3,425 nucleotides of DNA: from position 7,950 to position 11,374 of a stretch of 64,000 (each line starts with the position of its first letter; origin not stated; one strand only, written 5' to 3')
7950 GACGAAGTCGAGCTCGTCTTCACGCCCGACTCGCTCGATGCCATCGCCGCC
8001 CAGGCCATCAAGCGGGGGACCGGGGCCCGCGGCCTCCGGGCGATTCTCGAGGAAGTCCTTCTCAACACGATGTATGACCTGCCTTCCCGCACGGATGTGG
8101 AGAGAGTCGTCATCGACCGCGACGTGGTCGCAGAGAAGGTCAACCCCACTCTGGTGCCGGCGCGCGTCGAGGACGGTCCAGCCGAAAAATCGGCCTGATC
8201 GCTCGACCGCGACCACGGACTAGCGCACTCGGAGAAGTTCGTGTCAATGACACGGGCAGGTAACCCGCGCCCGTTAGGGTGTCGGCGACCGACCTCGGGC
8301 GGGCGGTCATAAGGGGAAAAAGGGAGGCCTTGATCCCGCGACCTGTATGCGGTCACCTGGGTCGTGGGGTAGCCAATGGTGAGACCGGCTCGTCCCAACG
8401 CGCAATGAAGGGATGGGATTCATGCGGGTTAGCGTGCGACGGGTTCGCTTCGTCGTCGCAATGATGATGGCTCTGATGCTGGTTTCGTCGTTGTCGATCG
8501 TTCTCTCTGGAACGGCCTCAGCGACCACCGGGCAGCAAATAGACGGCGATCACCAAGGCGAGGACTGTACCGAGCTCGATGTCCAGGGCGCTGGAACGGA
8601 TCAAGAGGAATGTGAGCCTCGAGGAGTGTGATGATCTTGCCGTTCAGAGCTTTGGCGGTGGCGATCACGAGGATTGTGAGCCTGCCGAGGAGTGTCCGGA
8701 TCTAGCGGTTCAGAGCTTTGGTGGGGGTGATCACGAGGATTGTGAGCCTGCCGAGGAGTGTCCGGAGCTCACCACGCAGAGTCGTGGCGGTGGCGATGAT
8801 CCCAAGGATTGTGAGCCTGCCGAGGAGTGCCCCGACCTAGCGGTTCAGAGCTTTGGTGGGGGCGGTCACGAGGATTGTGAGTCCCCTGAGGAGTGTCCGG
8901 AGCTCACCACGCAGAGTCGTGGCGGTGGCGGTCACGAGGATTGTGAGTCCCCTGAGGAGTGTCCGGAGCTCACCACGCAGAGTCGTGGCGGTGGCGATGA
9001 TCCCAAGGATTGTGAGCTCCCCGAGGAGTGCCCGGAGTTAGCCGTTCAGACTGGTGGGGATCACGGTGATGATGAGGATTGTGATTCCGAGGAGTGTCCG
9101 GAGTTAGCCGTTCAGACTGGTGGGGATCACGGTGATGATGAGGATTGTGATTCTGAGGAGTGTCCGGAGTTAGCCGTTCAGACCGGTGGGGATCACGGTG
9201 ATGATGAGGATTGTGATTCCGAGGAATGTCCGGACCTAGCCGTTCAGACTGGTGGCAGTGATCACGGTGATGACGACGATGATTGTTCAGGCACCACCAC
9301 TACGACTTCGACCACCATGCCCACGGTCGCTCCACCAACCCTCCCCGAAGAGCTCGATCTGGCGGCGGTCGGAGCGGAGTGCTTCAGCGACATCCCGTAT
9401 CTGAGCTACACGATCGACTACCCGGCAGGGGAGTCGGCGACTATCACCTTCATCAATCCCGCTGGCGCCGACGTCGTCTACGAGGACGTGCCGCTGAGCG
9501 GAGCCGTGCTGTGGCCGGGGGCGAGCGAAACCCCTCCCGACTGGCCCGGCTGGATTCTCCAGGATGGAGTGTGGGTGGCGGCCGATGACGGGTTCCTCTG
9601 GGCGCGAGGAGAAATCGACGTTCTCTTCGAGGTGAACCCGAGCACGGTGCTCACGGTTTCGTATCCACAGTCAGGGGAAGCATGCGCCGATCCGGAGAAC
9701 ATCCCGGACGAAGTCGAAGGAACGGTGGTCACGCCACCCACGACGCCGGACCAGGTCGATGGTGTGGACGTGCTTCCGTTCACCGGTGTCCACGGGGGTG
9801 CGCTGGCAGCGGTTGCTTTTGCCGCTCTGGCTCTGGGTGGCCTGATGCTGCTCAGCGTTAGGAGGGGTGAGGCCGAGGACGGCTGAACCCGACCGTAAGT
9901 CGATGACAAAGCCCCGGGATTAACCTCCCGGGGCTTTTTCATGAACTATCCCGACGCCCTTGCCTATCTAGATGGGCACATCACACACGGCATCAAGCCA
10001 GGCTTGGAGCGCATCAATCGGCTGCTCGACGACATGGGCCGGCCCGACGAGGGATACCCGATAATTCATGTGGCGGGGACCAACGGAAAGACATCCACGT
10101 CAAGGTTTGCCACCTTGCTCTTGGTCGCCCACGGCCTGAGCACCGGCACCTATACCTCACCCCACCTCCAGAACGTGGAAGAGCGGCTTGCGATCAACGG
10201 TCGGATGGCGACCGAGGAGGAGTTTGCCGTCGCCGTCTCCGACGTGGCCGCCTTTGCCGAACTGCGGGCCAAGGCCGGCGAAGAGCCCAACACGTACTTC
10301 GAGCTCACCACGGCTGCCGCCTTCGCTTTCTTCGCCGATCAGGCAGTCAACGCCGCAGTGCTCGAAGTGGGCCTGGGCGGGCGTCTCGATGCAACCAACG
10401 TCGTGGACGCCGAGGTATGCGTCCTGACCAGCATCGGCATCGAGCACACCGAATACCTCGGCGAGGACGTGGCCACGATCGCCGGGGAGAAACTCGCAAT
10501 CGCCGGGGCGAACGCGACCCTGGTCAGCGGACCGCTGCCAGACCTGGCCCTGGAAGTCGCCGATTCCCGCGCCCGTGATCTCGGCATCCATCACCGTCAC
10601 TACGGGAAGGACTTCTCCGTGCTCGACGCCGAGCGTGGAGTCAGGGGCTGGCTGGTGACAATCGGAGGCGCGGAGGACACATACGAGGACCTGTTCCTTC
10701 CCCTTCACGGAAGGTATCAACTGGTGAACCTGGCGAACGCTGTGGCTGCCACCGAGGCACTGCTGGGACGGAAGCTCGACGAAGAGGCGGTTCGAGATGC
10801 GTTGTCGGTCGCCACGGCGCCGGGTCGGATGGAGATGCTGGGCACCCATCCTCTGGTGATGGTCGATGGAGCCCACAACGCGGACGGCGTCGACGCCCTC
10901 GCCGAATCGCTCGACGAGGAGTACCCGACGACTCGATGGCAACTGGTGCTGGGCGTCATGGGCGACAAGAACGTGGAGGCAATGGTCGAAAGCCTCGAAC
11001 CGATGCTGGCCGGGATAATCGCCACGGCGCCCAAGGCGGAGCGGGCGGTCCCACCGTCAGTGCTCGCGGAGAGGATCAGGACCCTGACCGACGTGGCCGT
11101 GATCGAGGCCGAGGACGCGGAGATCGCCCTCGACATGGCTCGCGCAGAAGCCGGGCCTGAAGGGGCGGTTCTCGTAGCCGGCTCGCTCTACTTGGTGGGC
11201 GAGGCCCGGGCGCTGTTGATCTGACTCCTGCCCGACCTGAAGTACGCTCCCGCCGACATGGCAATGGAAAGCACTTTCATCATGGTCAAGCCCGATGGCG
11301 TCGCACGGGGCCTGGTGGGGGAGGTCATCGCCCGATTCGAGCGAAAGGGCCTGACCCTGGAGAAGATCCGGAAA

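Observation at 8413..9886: Sortase-anchored surface protein built from acidic, Cys-rich 22-aa tandem repeats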

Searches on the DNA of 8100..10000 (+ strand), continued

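Call 92: search_with_rna_model(model_id=R1, sources=[window, L083, L084, L085, L086, L087, L088, L089, L090, L091, L092, L093, L094, L095, L096, L097, L098, L099, L100, L101, L102, L103, L104, L105, L106, L107, L109, L110, L111, L112, L113, L114, L115, L116, L117, L118, L119, L120, L121, L122, L123, L124, L125, L126, L127, L128, L129, L130, L131, L132, L133, L134, L135, L136, L137, L138, L139, L140, L141, L142, L143, L144, L145, L146, L147, L149, L150, L152, L153, L154, L155, L156, L157, L158, L159, L160, L161, L162, L007, L011, L015, L012], max_evalue=0.001, make_alignment=true)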
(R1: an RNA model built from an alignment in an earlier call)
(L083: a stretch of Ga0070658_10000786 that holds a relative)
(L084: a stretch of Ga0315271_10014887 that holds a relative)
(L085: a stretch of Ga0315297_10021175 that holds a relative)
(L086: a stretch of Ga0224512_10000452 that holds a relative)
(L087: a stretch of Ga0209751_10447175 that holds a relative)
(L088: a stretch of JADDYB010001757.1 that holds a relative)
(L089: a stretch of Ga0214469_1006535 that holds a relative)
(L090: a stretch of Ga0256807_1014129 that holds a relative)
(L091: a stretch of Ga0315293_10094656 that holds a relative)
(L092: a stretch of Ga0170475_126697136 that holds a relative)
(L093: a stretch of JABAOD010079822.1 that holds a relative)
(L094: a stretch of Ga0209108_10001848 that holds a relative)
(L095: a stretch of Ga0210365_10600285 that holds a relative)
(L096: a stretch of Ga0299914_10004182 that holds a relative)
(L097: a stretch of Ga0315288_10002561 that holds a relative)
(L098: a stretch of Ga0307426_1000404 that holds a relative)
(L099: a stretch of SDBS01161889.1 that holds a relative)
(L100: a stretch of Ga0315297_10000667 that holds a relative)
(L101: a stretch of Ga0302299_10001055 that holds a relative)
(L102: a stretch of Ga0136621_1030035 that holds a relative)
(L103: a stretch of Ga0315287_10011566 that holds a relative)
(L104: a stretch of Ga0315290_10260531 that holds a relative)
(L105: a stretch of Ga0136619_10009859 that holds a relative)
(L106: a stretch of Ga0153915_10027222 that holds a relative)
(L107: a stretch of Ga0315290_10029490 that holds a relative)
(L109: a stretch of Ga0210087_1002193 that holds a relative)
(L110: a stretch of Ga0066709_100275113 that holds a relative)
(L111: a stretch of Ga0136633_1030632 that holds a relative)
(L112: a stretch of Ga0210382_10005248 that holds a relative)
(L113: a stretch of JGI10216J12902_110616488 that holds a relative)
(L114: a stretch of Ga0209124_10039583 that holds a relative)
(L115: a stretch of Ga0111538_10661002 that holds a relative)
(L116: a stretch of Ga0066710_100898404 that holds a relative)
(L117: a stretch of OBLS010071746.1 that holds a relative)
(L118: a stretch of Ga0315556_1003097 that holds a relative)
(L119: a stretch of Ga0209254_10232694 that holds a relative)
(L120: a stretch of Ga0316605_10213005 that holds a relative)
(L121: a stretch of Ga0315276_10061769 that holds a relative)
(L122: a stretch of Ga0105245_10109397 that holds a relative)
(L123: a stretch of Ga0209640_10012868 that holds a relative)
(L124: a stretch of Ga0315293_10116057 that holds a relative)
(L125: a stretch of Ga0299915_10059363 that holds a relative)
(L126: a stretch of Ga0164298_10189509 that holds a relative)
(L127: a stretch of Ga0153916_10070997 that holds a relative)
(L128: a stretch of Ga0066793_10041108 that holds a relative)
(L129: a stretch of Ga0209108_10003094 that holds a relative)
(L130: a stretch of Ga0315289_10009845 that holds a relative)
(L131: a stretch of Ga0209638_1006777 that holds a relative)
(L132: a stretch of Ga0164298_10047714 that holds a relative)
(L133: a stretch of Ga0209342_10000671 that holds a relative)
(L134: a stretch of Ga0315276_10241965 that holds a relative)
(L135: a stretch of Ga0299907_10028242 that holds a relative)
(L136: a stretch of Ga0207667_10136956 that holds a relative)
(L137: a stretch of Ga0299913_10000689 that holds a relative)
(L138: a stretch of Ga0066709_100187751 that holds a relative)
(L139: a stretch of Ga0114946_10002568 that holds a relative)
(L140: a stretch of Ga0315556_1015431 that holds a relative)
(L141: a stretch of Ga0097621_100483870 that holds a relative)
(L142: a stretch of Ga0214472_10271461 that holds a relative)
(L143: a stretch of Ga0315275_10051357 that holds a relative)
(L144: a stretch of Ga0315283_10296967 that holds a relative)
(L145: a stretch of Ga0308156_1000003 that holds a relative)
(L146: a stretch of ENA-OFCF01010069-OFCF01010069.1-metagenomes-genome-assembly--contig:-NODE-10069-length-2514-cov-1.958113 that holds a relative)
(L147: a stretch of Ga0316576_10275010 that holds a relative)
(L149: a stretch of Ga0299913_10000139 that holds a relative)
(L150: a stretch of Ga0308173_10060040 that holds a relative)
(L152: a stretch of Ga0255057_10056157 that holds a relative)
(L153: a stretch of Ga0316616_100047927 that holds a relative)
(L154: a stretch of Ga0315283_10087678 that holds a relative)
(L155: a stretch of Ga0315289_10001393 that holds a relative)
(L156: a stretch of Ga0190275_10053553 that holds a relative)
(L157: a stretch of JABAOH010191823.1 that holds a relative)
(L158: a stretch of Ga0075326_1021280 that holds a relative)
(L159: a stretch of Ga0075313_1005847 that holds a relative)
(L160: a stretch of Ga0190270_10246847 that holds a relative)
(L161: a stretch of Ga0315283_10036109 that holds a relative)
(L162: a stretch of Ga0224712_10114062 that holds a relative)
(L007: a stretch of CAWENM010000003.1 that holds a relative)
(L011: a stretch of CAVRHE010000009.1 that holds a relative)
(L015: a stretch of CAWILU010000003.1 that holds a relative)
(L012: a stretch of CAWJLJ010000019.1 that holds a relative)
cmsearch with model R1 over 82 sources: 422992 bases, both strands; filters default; matches with E-value up to 0.001: 85.
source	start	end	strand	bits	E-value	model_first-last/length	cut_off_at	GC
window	8314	8397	+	112.4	4.5e-27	1-84/84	no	0.63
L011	3320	3403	+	107.3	1.1e-25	1-84/84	no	0.63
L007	1689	1772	+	105.1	4.3e-25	1-84/84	no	0.69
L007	2854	2937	+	97.4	5.2e-23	1-84/84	no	0.62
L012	2836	2922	+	95.2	2e-22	1-84/84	no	0.67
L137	4907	4990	+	95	2.2e-22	1-84/84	no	0.68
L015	3375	3458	+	91.2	2.5e-21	1-84/84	no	0.64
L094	4514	4596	+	83.3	3.1e-19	1-84/84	no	0.59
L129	141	223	-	79.4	3.7e-18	1-84/84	no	0.69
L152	1290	1371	+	77.9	9.3e-18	1-84/84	no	0.6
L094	3450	3532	+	77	1.6e-17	1-84/84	no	0.63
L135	589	671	+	76.6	2.1e-17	1-84/84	no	0.59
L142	243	325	+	75.5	4e-17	1-84/84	no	0.58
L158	1012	1094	-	74.4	8.2e-17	1-84/84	no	0.63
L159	1352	1434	+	74.4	8.2e-17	1-84/84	no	0.63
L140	855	937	+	73.1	1.8e-16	1-84/84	no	0.63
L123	491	575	-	70.5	9.3e-16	1-84/84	no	0.64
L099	1185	1267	-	69.1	2.2e-15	1-84/84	no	0.64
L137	7533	7615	+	69.1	2.2e-15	1-84/84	no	0.63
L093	939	1020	-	67.7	5.4e-15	1-84/84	no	0.65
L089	588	672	+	64.1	4.9e-14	1-84/84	no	0.65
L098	1657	1743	+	62.9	1.1e-13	1-84/84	no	0.63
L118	6317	6403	+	62.9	1.1e-13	1-84/84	no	0.63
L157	394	477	-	61.6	2.3e-13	1-84/84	no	0.7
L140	2863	2951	+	59.9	6.6e-13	1-84/84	no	0.64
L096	9158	9240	-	57.1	3.9e-12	1-84/84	no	0.67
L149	1015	1097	-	57.1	3.9e-12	1-84/84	no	0.67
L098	3378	3464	+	56.8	4.6e-12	1-84/84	no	0.63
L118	8038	8124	+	56.8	4.6e-12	1-84/84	no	0.63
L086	4138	4218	-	56.2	6.4e-12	1-84/84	no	0.63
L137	6024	6108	+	54.7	1.7e-11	1-84/84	no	0.67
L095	1876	1957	-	53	5e-11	1-84/84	no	0.63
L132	1807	1891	-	52.2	8.1e-11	1-84/84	no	0.69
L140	2271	2353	+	52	9e-11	1-84/84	no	0.66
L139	578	659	-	51.9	9.3e-11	1-84/84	no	0.62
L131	938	1016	+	48.2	9.4e-10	1-84/84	no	0.73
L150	331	411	-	47.8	1.2e-09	1-84/84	no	0.73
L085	2024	2105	+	47.7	1.3e-09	1-84/84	no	0.72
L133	49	117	+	46.8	2.2e-09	9-78/84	no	0.65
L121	1990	2068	+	43.1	2.3e-08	1-84/84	no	0.75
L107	3955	4030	-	42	4.4e-08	1-84/84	no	0.74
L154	2490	2565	-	42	4.4e-08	1-84/84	no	0.74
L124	122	199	+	41.3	6.8e-08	1-84/84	no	0.76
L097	10513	10593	-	40.9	8.7e-08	1-84/84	no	0.77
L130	10177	10257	-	40.9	8.7e-08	1-84/84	no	0.77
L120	1346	1427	-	40.7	1e-07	1-84/84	no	0.76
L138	121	232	+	40.6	1.1e-07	1-84/84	no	0.64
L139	1206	1291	-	40.3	1.3e-07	1-84/84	no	0.72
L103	1172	1249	-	39.5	2.1e-07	1-84/84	no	0.77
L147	546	628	+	38.2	4.7e-07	1-84/84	no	0.8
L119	36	104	+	38.2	4.7e-07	9-79/84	no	0.77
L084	4551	4635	+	38.1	5e-07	1-84/84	no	0.75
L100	4086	4154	+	37.8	6.2e-07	9-79/84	no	0.75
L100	3035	3116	+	37.1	9.2e-07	1-84/84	no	0.73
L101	609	690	+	37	1e-06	1-84/84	no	0.74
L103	7571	7651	-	35.9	2e-06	1-84/84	no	0.74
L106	4300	4377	+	35.5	2.5e-06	1-84/84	no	0.68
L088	3847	3930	-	35.5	2.5e-06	1-84/84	no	0.6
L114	248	321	+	35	3.5e-06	1-84/84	no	0.78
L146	609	690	-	34.8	4.1e-06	1-84/84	no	0.6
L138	258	379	+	34.6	4.5e-06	1-84/84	no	0.66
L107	1716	1797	-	34.3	5.4e-06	1-84/84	no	0.74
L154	251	332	-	34.3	5.4e-06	1-84/84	no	0.74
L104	1129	1212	+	33.6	8.5e-06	1-84/84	no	0.77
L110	1635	1743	-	33.5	8.9e-06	1-84/84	no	0.72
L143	3493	3562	+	33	1.2e-05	9-79/84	no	0.8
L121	333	413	+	32.8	1.4e-05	1-84/84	no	0.75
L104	291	361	+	32.5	1.6e-05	9-79/84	no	0.76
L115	394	473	+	32.5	1.7e-05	1-84/84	no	0.74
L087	599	680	-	32.4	1.7e-05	1-84/84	no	0.71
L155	3924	4007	+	32.2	2e-05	1-84/84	no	0.76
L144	1429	1510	-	32.1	2.1e-05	1-84/84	no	0.72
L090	1062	1143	-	31.2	3.7e-05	1-84/84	no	0.77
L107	3134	3207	-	31.2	3.8e-05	1-84/84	no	0.77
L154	1669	1742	-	31.2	3.8e-05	1-84/84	no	0.77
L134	887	961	+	30.3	6.4e-05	1-84/84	no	0.71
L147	270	348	-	30.3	6.5e-05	1-84/84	no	0.81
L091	927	1007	+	29.7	9.6e-05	1-84/84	no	0.77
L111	1737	1848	-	29.3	0.00012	1-84/84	no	0.71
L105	948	1031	+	28.6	0.00018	1-84/84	no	0.73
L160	1255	1334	-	28.4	0.00021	1-84/84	no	0.74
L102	226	308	+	27.3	0.00042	1-84/84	no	0.72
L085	1281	1349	+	27.2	0.00043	9-79/84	no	0.78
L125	2555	2624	+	26.8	0.00057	9-79/84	no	0.81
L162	1049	1146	-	26.4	0.00073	10-77/84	no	0.72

Alignment A5: 85 matches aligned to the model, 166 columns, each read 5' to 3' on its own strand. Consensus structure (alignment columns), stored with it:
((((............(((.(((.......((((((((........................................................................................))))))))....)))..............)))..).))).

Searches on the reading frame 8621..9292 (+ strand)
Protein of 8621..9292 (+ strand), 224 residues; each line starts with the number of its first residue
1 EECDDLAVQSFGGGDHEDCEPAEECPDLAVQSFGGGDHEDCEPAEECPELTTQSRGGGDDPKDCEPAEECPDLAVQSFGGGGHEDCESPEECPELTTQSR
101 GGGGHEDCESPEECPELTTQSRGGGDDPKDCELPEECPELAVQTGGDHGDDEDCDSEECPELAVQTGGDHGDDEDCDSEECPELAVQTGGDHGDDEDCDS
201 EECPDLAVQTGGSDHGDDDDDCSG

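Call 46: search_solved_structures(query=window:8621-9292:+, max_evalue=10, show_alignments=3)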
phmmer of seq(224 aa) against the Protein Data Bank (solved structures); distinct sequences matched with E-value up to 10: 0.

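Call 97: search_protein_families(library=pfam, proteins=[window:8621-9292:+], max_evalue=10)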
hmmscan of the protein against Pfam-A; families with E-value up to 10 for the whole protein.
seq(224 aa): 0 families

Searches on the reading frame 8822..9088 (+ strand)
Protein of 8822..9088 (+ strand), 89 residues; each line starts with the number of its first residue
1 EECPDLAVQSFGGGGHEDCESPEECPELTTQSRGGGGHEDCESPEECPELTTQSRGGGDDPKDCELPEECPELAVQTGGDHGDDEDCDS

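Call 52: search_solved_structures(query=A3, max_evalue=10, show_alignments=2)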
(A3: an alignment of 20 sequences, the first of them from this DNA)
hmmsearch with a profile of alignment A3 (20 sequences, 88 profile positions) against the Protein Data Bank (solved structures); distinct sequences matched with E-value up to 10: 0.

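Call 60: predict_structure(alignment_id=A3)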
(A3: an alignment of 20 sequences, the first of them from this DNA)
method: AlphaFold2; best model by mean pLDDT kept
length: 89 residues; sequences in the alignment: 20
mean_pLDDT: 36.2   pTM: 0.12
mean pLDDT of the five models: 36.2, 35.7, 34.0, 30.8, 30.2
residues with pLDDT >= 90: 0; 70-90: 0; 50-70: 0; < 50: 89
segments of 3 or more residues with pLDDT < 50: 1-89
pLDDT, mean of each block of 10 residues (from residue 1): 34 37 38 35 37 33 37 38 38
secondary structure: DSSP gave nothing for this model
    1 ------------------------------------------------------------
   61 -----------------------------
elements in order:

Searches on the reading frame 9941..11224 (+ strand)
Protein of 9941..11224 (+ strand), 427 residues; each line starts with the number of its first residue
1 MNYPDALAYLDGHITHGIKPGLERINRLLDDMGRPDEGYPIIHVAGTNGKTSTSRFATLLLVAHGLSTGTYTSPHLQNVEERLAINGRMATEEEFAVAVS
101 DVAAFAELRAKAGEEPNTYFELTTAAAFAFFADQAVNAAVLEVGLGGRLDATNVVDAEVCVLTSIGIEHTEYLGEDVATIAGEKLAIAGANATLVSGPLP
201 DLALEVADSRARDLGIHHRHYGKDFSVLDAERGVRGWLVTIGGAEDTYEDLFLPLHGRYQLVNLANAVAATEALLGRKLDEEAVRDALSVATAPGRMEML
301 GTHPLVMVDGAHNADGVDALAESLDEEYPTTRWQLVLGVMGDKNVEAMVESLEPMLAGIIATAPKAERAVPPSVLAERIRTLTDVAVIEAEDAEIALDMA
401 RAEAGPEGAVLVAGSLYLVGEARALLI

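Call 9: find_encoding_contigs(protein=window:9941-11224:+, flank=6000, max_places=6)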
Protein window:9941-11224:+ (427 aa): no gene with exactly this product is on record in the collection.
